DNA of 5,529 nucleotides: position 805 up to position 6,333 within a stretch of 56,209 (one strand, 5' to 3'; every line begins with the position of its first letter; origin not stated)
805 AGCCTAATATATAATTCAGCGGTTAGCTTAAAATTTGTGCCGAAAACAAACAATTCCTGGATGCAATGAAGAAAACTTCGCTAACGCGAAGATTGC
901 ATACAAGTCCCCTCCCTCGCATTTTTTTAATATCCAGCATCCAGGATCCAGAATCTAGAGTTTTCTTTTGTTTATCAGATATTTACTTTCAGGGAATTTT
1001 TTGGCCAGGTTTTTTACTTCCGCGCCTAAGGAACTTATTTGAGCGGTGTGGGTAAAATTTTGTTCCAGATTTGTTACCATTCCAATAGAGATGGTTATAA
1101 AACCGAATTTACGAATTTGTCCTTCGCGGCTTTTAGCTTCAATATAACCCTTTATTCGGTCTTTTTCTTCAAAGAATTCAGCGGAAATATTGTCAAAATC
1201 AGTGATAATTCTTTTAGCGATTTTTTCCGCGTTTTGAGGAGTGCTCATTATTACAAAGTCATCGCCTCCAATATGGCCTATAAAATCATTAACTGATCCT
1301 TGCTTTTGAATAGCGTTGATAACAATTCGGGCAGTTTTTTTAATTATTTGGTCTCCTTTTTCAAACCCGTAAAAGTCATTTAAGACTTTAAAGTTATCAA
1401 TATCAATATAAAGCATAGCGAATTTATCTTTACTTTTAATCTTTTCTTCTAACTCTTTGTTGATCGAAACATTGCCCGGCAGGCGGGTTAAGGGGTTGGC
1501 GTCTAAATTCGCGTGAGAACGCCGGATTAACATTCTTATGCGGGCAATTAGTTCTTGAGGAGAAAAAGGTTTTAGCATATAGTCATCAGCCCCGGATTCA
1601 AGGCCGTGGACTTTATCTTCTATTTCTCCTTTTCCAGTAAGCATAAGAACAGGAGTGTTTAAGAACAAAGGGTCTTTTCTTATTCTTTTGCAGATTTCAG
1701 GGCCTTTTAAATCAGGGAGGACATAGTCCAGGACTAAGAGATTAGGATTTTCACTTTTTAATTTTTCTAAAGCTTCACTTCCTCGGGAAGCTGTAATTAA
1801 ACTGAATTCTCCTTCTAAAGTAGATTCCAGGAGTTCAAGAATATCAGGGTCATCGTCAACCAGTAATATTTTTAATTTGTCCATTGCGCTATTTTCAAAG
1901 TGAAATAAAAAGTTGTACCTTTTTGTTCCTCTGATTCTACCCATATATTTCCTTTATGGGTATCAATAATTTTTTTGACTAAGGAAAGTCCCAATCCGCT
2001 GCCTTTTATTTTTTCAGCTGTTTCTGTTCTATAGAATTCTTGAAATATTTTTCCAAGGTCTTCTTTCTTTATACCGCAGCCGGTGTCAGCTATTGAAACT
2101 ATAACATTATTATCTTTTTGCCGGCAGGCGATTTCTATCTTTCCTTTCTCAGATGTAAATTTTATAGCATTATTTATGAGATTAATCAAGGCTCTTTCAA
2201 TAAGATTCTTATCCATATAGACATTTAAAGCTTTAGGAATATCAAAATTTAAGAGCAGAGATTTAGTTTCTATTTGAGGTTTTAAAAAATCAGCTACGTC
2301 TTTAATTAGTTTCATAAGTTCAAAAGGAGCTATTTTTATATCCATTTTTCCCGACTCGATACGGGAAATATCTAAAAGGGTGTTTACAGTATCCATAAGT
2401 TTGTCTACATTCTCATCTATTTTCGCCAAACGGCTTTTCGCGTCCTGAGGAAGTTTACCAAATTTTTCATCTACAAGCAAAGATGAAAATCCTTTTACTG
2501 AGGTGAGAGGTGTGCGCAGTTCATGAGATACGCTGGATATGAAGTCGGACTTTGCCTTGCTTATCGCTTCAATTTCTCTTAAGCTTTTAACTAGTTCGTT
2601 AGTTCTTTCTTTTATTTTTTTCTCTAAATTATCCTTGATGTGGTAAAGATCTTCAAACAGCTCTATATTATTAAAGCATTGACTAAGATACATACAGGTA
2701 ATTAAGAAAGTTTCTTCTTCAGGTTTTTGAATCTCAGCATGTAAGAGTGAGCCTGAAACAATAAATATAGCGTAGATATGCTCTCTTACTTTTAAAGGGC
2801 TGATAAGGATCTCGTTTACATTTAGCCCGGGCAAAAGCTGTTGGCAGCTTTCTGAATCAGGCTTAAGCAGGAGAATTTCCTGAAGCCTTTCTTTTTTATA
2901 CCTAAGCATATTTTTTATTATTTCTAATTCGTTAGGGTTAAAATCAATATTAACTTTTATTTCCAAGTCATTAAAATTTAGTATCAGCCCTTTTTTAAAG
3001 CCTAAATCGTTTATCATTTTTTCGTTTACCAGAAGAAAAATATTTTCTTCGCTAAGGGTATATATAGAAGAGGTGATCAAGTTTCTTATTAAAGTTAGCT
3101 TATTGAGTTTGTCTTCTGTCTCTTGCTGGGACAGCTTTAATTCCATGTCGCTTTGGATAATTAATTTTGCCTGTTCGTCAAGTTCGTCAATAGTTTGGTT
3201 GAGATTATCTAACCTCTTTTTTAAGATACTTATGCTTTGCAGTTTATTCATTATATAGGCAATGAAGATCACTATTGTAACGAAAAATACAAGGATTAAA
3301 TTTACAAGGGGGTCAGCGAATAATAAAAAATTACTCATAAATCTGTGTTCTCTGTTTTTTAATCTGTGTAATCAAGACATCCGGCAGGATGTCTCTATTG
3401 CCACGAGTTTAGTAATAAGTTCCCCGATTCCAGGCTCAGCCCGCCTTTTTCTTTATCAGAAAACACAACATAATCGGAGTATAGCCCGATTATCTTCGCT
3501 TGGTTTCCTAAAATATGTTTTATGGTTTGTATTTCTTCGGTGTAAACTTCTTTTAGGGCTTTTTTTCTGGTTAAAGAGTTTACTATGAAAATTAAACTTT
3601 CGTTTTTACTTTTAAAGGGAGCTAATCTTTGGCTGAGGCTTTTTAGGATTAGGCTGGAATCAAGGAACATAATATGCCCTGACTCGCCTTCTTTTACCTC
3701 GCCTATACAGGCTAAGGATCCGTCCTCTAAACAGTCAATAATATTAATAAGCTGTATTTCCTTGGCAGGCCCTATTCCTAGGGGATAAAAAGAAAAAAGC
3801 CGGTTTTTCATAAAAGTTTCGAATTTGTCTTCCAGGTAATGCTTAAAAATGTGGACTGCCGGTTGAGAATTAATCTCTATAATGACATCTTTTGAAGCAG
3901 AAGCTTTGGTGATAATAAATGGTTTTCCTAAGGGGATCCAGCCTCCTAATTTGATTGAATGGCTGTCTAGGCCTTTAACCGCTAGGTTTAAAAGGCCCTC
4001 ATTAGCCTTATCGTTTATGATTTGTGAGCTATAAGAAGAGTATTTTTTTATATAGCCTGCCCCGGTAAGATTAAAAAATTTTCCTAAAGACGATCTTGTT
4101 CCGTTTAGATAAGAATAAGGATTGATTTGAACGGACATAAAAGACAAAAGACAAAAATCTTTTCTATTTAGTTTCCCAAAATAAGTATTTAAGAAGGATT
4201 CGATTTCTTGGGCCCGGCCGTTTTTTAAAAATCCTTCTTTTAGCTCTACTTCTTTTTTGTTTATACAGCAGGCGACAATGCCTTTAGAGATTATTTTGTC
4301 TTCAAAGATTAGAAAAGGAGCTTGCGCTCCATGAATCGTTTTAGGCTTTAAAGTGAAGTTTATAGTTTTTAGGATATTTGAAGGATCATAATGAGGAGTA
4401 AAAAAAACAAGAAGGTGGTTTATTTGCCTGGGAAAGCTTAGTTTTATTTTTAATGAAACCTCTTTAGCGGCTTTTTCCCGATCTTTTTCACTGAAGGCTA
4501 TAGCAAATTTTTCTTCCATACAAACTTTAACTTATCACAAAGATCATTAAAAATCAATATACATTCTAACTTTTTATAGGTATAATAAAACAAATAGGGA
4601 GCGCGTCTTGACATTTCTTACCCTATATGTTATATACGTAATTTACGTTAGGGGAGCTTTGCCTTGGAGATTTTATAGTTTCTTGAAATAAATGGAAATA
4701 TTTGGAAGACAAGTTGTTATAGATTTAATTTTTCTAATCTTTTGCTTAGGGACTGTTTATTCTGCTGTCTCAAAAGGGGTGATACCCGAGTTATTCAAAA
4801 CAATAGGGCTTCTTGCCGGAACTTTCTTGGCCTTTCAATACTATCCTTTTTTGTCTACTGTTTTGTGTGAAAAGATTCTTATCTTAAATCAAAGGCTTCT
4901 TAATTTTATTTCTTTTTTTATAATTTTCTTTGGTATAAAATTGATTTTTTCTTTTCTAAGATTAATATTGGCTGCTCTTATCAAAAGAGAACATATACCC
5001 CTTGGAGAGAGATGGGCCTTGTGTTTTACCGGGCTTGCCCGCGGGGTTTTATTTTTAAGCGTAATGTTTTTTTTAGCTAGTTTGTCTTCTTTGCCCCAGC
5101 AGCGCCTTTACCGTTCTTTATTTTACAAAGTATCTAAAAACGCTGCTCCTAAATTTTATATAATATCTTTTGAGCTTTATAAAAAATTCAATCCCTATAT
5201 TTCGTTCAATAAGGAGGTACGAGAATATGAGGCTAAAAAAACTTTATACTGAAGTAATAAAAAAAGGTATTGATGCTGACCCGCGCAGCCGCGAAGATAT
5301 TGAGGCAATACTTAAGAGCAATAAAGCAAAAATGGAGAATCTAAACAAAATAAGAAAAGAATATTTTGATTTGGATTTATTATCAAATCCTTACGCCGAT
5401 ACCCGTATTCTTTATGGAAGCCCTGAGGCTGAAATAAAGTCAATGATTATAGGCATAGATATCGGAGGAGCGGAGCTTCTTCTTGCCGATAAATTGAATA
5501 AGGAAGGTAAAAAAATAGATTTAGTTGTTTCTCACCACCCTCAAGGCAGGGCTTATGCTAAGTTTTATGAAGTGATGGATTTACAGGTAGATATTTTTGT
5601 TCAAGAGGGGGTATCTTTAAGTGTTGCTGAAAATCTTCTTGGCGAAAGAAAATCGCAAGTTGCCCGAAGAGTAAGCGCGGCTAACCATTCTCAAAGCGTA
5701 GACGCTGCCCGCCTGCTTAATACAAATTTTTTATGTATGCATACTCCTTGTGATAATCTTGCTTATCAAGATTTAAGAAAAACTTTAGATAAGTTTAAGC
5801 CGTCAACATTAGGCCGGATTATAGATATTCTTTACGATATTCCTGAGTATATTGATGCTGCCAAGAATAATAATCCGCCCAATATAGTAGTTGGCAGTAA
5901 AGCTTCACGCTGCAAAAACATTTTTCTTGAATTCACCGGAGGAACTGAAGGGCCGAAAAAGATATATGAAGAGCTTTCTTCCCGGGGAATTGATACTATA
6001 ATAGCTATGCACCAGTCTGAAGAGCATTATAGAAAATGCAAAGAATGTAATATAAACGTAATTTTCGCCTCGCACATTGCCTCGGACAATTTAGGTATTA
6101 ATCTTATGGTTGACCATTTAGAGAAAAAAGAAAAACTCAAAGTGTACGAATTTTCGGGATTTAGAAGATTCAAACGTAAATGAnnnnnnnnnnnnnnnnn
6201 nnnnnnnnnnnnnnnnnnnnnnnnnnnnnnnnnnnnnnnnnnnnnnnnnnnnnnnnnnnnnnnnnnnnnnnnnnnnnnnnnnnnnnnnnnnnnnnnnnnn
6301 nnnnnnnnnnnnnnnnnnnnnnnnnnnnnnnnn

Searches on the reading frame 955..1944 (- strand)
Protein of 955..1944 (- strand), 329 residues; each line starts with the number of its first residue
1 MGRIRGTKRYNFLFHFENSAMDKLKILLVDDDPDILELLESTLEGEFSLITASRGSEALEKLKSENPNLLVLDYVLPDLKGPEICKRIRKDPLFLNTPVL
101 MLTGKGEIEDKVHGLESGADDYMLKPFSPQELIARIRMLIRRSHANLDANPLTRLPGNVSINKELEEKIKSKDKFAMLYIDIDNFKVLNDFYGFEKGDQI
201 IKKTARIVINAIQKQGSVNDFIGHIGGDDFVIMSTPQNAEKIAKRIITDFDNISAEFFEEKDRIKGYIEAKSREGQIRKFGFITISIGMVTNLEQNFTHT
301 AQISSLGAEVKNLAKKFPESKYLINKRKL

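Call 75: search_protein_families(library=pfam, proteins=[window:955-1944:-], max_evalue=0.00001)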
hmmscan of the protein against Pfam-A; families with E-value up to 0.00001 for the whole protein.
window:955-1944:- (329 aa): 2 families
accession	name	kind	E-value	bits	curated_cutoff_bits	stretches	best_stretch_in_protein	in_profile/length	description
PF00072.30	Response_reg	-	1.3e-27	96.5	30.2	1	26-137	1-111/111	Response regulator receiver domain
PF00990.26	GGDEF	-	1.6e-17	64.2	23.8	1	151-262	5-119/161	Diguanylate cyclase, GGDEF domain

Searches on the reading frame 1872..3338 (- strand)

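Call 75: search_protein_families(library=pfam, proteins=[window:1872-3338:-], max_evalue=0.00001)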
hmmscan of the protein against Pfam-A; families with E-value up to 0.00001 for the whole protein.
window:1872-3338:- (488 aa): 3 families
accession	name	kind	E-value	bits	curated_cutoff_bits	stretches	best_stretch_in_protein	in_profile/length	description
PF02518.31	HATPase_c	-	1.4e-31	109.7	26.4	1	376-484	2-110/111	Histidine kinase-, DNA gyrase B-, and HSP90-like ATPase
PF00512.31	HisKA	-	1.5e-17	63.8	26.9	1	262-330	1-66/66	His Kinase A (phospho-acceptor) domain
PF14501.12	HATPase_c_5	-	1.5e-07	31.7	22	1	382-473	8-94/102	GHKL domain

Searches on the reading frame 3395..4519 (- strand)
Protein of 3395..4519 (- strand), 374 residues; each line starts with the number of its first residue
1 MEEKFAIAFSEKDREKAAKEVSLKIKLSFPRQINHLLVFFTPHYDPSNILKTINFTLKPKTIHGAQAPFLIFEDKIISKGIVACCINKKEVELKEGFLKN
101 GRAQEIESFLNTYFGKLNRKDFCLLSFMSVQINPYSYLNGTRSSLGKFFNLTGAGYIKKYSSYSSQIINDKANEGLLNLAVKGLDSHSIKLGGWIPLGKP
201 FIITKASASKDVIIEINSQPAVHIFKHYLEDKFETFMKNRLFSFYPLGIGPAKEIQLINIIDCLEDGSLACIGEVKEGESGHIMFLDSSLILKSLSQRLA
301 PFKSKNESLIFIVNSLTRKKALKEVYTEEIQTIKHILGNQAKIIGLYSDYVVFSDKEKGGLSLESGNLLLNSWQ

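Call 75: search_protein_families(library=pfam, proteins=[window:3395-4519:-], max_evalue=0.00001)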
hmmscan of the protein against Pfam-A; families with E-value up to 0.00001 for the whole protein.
window:3395-4519:- (374 aa): 2 families
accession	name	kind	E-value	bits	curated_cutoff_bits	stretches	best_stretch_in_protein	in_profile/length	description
PF10442.14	FIST_C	-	1.4e-15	58.1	28.5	1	221-348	1-125/131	FIST C domain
PF08495.15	FIST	-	2e-11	44.5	23.2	1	36-218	3-188/189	FIST N domain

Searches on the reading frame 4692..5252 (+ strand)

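Call 79: search_protein_families(library=pfam, proteins=[window:4692-5252:+], max_evalue=0.00001)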
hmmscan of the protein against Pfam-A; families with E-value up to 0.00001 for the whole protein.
window:4692-5252:+ (186 aa): 1 family
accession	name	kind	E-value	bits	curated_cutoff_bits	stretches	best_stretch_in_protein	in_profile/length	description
PF02674.22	Colicin_V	-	1.7e-21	77.1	29.3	1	10-153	1-144/144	Colicin V production protein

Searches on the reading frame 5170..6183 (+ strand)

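Call 75: search_protein_families(library=pfam, proteins=[window:5170-6183:+], max_evalue=0.00001)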
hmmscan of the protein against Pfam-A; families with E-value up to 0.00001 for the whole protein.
window:5170-6183:+ (337 aa): 1 family
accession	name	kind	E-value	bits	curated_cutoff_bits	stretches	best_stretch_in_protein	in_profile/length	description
PF01784.24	DUF34_NIF3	-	4.4e-07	30.2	23.4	0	212-325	130-247/256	Duf34/NIF3 (NGG1p interacting factor 3)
